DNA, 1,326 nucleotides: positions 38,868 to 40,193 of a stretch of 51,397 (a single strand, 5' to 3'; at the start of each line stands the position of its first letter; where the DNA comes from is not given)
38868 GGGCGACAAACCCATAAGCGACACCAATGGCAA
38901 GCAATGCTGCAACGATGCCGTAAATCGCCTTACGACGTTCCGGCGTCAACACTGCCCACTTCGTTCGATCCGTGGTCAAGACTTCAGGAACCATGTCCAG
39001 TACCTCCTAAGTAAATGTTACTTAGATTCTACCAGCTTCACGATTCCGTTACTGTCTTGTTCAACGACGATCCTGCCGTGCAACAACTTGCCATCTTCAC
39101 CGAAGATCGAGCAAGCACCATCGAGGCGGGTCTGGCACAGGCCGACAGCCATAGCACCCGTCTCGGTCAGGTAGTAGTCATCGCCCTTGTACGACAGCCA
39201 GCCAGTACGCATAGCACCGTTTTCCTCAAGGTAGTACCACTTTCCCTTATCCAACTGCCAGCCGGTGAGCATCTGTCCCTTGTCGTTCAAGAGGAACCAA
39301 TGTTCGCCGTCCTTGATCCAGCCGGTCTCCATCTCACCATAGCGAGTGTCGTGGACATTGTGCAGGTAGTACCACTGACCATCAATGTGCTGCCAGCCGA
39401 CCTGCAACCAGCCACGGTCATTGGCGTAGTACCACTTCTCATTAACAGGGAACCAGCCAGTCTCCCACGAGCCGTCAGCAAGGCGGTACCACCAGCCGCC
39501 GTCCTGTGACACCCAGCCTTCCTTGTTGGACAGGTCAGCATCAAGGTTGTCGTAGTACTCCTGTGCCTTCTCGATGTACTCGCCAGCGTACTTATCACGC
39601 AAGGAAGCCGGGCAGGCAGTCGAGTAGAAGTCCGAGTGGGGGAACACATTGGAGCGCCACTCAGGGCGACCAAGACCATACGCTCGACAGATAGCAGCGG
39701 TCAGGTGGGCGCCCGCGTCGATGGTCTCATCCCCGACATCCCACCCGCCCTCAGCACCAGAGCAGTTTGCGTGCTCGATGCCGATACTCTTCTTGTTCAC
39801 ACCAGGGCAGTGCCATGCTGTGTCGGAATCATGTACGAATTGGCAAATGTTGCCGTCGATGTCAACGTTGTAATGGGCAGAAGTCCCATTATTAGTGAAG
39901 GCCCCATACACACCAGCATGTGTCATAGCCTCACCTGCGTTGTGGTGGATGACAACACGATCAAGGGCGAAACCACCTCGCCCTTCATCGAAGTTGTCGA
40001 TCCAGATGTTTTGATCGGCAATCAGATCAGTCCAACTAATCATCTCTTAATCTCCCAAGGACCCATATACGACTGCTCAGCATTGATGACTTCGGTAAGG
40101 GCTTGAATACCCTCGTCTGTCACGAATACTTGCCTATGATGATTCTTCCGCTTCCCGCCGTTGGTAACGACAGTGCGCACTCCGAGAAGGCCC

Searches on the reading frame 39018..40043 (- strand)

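Call 18: search_protein_families(library=pfam, proteins=[window:39018-40043:-], max_evalue=0.01)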
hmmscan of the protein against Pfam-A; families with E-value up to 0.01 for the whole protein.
window:39018-40043:- (341 aa): 3 families
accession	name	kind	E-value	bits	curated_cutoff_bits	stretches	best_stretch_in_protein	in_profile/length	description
PF01473.26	Choline_bind_1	-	2.9e-23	81.4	20.5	3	260-278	1-19/19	Putative cell wall binding repeat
PF01510.30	Amidase_2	-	1.4e-21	77.6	26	1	28-146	6-130/131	N-acetylmuramoyl-L-alanine amidase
PF19127.6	Choline_bind_3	-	8.1e-20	70.9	27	3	259-300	1-44/47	Choline-binding repeat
